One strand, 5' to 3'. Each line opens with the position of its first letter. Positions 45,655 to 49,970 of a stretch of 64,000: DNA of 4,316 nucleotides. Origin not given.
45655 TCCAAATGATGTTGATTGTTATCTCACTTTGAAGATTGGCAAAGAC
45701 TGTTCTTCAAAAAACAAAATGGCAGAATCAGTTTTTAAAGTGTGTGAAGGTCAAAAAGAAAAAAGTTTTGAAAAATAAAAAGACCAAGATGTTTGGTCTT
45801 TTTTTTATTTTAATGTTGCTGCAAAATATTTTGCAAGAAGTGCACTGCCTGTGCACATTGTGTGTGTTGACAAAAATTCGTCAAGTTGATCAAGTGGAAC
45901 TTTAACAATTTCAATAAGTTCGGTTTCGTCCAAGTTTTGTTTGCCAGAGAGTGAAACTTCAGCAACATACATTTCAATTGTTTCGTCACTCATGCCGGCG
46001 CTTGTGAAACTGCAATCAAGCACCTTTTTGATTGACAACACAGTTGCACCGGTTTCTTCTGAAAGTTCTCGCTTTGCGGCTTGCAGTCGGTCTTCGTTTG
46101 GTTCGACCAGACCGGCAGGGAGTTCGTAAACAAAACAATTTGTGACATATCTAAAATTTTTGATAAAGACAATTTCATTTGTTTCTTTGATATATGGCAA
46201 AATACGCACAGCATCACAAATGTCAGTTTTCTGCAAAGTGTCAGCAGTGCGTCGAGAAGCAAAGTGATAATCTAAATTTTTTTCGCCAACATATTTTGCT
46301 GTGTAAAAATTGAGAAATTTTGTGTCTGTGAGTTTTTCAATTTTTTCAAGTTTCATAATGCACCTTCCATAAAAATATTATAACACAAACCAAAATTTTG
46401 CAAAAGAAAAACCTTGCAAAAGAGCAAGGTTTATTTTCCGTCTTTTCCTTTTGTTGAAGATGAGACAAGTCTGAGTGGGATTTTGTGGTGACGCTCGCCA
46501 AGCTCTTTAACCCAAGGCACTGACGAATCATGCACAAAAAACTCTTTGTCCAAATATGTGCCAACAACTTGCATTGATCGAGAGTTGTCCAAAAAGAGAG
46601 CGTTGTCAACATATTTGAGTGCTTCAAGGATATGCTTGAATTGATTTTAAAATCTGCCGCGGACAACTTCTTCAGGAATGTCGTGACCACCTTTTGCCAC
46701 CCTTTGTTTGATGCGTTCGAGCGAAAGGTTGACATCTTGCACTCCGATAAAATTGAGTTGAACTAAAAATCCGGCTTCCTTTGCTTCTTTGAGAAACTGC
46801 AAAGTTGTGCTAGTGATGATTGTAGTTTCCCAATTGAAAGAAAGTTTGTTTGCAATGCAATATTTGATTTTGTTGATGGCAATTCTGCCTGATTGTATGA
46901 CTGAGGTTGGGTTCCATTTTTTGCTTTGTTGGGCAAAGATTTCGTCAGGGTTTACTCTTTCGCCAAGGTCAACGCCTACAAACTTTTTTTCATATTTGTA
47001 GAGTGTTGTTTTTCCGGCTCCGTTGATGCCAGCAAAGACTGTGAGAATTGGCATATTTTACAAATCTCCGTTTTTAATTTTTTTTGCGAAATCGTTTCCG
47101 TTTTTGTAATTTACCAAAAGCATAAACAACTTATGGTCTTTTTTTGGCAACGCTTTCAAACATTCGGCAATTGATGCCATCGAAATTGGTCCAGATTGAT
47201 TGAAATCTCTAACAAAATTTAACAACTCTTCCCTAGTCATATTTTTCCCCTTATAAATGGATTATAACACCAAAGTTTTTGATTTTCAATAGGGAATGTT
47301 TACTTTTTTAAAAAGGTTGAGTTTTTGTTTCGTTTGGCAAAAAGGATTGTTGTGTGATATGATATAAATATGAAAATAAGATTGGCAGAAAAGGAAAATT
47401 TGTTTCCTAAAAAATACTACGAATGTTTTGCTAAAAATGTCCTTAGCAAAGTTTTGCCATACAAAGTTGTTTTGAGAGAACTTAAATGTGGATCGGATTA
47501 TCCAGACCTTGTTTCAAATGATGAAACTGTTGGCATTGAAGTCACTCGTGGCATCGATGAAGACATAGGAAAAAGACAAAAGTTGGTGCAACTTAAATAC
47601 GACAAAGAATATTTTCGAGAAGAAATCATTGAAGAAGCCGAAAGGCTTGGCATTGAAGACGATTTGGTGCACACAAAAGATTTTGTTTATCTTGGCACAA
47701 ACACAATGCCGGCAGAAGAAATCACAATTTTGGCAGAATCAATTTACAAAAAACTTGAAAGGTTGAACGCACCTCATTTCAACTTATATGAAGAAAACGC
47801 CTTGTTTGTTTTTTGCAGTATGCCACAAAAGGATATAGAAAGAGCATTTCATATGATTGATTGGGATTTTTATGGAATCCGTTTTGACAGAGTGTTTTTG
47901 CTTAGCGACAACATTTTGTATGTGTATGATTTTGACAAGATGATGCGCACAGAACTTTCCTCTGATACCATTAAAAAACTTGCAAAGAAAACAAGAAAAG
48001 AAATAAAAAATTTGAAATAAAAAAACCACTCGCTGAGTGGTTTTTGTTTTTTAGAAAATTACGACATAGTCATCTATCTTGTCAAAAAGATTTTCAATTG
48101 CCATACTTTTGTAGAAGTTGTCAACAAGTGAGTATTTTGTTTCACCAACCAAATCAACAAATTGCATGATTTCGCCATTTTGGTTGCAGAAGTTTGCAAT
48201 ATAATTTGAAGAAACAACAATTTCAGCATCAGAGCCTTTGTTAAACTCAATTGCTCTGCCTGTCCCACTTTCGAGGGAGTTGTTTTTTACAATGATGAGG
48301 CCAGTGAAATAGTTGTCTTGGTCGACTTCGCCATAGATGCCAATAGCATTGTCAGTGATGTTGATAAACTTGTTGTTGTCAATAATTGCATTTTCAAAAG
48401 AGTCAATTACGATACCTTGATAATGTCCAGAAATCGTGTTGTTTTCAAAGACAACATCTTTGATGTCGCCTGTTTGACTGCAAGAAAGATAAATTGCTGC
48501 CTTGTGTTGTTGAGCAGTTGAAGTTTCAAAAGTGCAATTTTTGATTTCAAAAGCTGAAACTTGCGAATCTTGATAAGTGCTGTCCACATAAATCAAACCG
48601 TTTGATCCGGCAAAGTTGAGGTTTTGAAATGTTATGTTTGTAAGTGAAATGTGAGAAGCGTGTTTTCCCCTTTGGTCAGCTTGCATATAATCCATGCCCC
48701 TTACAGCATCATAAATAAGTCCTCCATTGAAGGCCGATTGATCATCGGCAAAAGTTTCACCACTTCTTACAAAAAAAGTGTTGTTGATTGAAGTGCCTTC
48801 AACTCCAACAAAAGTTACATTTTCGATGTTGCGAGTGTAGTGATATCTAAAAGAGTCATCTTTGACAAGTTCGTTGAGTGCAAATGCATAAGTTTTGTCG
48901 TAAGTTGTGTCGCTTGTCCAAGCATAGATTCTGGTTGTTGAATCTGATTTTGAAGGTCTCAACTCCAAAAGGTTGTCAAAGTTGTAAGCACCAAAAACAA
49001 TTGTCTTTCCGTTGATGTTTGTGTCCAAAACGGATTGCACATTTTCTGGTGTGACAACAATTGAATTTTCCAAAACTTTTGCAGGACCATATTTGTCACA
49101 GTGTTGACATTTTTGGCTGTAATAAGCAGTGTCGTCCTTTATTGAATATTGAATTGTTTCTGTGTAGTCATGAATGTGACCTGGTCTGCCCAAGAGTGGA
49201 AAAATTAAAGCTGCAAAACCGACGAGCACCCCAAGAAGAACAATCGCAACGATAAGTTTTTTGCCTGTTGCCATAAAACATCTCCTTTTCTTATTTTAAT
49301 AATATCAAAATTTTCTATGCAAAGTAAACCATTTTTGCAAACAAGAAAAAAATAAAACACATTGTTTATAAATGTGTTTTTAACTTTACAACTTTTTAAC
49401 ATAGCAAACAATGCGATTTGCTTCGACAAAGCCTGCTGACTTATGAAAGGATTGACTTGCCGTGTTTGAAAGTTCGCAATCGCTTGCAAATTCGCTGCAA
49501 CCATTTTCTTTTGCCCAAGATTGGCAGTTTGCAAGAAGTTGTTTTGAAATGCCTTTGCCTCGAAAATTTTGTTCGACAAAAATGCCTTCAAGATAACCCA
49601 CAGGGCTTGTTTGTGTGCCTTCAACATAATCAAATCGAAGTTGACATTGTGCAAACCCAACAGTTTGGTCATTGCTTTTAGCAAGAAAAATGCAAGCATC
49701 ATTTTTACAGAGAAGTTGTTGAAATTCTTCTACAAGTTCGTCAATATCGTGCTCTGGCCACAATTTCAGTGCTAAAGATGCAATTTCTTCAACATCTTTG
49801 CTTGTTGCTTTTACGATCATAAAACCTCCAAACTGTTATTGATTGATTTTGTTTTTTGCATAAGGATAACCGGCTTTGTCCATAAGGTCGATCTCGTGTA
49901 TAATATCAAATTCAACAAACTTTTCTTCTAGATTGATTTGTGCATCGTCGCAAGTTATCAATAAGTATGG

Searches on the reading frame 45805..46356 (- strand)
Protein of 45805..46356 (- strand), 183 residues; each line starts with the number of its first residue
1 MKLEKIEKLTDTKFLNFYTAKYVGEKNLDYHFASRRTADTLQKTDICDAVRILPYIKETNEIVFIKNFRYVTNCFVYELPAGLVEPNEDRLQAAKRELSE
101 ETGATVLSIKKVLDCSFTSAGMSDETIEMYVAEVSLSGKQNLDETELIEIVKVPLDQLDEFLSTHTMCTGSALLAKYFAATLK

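Call 6: search_protein_families(library=pfam, proteins=[window:45805-46356:-])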
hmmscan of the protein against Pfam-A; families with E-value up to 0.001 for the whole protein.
window:45805-46356:- (183 aa): 1 family
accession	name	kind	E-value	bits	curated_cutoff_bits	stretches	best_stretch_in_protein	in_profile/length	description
PF00293.34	NUDIX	-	2.3e-13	50.7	21.1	1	49-158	5-118/134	NUDIX domain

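Call 85: search_protein_families(library=padloc, proteins=[window:45805-46356:-], max_evalue=0.001)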
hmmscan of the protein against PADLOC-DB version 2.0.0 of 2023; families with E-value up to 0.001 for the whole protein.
window:45805-46356:- (183 aa): 1 family
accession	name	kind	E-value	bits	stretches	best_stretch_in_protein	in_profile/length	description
PDLC04899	PDC-S07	-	1.3e-07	29.4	1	60-159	18-113/135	-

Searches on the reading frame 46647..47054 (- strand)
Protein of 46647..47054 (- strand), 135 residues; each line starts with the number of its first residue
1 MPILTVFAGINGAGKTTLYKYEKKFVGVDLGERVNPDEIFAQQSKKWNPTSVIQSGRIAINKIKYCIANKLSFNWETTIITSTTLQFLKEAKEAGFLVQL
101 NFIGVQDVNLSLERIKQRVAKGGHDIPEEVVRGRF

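Call 6: search_protein_families(library=pfam, proteins=[window:46647-47054:-])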
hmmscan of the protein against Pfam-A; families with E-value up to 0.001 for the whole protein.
window:46647-47054:- (135 aa): 2 families
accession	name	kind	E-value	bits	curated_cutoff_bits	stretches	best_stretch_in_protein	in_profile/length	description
PF06414.18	Zeta_toxin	-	2.7e-07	30.6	22.3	1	2-130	16-158/199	Zeta toxin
PF13671.12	AAA_33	-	3.5e-05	24.6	27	1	4-131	1-133/143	AAA domain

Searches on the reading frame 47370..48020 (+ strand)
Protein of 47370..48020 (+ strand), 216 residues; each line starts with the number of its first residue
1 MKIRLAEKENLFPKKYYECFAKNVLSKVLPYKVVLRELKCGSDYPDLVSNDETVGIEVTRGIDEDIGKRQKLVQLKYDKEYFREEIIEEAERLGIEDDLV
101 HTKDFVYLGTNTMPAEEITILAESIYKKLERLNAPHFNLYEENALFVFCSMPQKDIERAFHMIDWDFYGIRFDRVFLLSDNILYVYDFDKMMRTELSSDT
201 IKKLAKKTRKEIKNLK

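Call 6: search_protein_families(library=pfam, proteins=[window:47370-48020:+])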
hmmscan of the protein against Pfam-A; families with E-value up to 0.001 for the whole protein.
window:47370-48020:+ (216 aa): 0 families

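Call 24: search_protein_families(library=ncbifam, proteins=[window:47370-48020:+], max_evalue=0.01)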
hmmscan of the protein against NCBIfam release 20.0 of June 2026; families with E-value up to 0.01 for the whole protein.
window:47370-48020:+ (216 aa): 0 families

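Call 25: search_protein_families(library=pfam, proteins=[window:47370-48020:+], max_evalue=1)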
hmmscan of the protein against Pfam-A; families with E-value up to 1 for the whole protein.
window:47370-48020:+ (216 aa): 0 families

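Call 85: search_protein_families(library=padloc, proteins=[window:47370-48020:+], max_evalue=0.001)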
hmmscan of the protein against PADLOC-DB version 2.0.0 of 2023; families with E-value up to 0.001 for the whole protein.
window:47370-48020:+ (216 aa): 0 families

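Call 86: search_protein_families(library=phrogs, proteins=[window:47370-48020:+], max_evalue=0.001)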
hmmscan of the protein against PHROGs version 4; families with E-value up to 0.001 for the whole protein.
window:47370-48020:+ (216 aa): 0 families

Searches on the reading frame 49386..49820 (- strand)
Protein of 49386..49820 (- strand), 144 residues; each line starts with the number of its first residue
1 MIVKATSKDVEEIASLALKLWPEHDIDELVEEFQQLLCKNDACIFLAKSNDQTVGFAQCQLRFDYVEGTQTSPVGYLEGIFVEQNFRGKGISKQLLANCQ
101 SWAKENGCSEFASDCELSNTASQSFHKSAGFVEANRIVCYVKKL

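Call 24: search_protein_families(library=ncbifam, proteins=[window:49386-49820:-], max_evalue=0.01)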
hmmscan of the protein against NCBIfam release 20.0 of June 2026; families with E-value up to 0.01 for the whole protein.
window:49386-49820:- (144 aa): 35 families (the best 25 are shown)
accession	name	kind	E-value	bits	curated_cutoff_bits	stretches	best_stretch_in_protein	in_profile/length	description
NF043067.1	AAC_6p_group_E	equivalog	3.3e-58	195.5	140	1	6-144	2-140/140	aminoglycoside 6'-N-acetyltransferase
NF000115.2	AAC_6p_Iad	exception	3e-53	179.8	275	1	1-144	1-144/144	aminoglycoside N-acetyltransferase AAC(6')-Iad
NF000224.3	AAC_6p_Acine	exception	1.2e-35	122.6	225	1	6-143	7-144/146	AAC(6')-Ighjkrstuvwx family aminoglycoside N-acetyltransferase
NF033075.0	AAC_6p_Steno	equivalog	3.9e-35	121.2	290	1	2-140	4-141/148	aminoglycoside 6'-N-acetyltransferase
NF000138.1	AAC_6p_Iz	exception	1.9e-34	119.1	320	1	2-140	8-145/153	aminoglycoside N-acetyltransferase AAC(6')-Iz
NF000140.3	AAC_6p_Salmo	exception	2.4e-33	115.5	270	1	8-143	9-144/145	cryptic aminoglycoside N-acetyltransferase AAC(6')-Iy/Iaa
NF000021.4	AAC_6p_Serra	exception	1.5e-32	112.3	310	1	1-144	1-145/146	aminoglycoside 6'-N-acetyltransferase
NF000497.1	AAC_6p_Iak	exception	1.2e-30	106.5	325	1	4-140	10-145/153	aminoglycoside N-acetyltransferase AAC(6')-Iak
NF033130.1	AAC_6p_A48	exception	7.5e-30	103.7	300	1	7-142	7-144/147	AacA48 family aminoglycoside 6'-N-acetyltransferase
NF000110.2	AAC_6p_If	exception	9.8e-30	103.6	300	1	16-143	12-141/144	aminoglycoside N-acetyltransferase AAC(6')-If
NF038102.1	AAC_6p_III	exception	9.8e-29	100.5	305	1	5-144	13-154/156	tobramycin N-acetyltransferase AAC(6')-III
NF033076.0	AAC_6p_Yersi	exception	1.3e-27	96.9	290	1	4-142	3-140/140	aminoglycoside 6'-N-acetyltransferase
NF033374.6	AAC_6p_Id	exception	1.4e-26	93.3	320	1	6-143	6-145/149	aminoglycoside N-acetyltransferase AAC(6')-Id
NF000158.2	AAC_6p_Il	exception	3.8e-20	72.4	270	1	9-144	14-152/152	aminoglycoside N-acetyltransferase AAC(6')-Il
NF033077.0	AAC_6p_A30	exception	2e-11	44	255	1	8-115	8-115/129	aminoglycoside 6'-N-acetyltransferase AAC(6')-30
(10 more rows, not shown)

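Call 25: search_protein_families(library=pfam, proteins=[window:49386-49820:-], max_evalue=1)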
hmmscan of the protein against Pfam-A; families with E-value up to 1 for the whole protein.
window:49386-49820:- (144 aa): 9 families
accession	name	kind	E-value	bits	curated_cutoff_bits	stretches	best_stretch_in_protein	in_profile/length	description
PF00583.31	Acetyltransf_1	-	2.6e-21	76.5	20.7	1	11-131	2-116/116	Acetyltransferase (GNAT) family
PF13508.13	Acetyltransf_7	-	3.7e-13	50.1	27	1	41-133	2-84/84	Acetyltransferase (GNAT) domain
PF13673.13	Acetyltransf_10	-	1.6e-09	38.2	23.6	1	24-135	15-111/128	Acetyltransferase (GNAT) domain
PF13527.13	Acetyltransf_9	-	1.3e-06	28.8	25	1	4-106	4-104/127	Acetyltransferase (GNAT) domain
PF13302.13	Acetyltransf_3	-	4.2e-05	24.7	25.4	1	26-132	34-138/138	Acetyltransferase (GNAT) domain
PF13420.13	Acetyltransf_4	-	0.00022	21.8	24.3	1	5-132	4-135/155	Acetyltransferase (GNAT) domain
PF08445.16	FR47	-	0.0011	19.4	22.1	1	66-134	13-80/86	FR47-like protein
PF14542.12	Acetyltransf_CG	-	0.0034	17.9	30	1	74-107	24-57/80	GCN5-related N-acetyl-transferase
PF17013.11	Acetyltransf_15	-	0.098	12.5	35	1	80-99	78-97/210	Putative acetyl-transferase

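Call 53: search_dna_similar(query=window:49386-49820:-, collection=plasmids, mode=protein, max_rows=8)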
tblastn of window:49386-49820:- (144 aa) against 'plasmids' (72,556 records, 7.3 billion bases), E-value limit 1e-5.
Records with a match: 182; places in all: 196; records where one place covers at least 80% of the query: 166.
Best place of each record, by identity: <60% 182.
By first word of the organism name: Pseudomonas 38; Klebsiella 36; Enterobacter 24; Escherichia 12; Rhizobium 7; Acinetobacter 6; Salmonella 6; Citrobacter 6; Sinorhizobium 4; Leptolyngbya 4; and 23 more.
By predicted mobility (MOB-suite, as given by PLSDB): conjugative 102; non-mobilizable 57; mobilizable 23.
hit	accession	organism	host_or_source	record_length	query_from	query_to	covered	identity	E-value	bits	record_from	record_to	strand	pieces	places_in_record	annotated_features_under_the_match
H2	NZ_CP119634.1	Bacillus paranthracis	white bream,bacteria culture,liver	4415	1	144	100%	53.5%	9e-48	171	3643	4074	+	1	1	aac(6'): aminoglycoside 6'-N-acetyltransferase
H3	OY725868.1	Subdoligranulum variabile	-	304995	2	144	99%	51.7%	2e-45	164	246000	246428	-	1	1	record has no annotation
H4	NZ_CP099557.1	Aliarcobacter cryaerophilus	Chicken meat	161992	1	144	100%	43.5%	4e-35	134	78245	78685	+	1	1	aac(6'): aminoglycoside 6'-N-acetyltransferase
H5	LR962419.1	Enterococcus faecalis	-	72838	2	144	99%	41.3%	9e-29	116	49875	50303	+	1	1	aac(6')-E606: aminoglycoside 6'-N-acetyltransferase AAC(6')-E606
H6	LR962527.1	Enterococcus faecalis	-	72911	2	144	99%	41.3%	9e-29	116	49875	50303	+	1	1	aac(6')-E606: aminoglycoside 6'-N-acetyltransferase AAC(6')-E606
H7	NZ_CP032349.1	Azospirillum brasilense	soil sample,Agricultural field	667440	2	144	99%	40.7%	2e-27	112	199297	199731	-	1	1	aac(6'): aminoglycoside 6'-N-acetyltransferase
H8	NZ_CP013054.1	Sinorhizobium americanum CCGM7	Phaseolus vulgaris,root nodules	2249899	2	144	99%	40.4%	1e-24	105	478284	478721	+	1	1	none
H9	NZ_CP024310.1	Sinorhizobium fredii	Phaseolus vulgaris,cell culture,plant ...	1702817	1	144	100%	39.5%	3e-25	106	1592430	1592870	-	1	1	record has no annotation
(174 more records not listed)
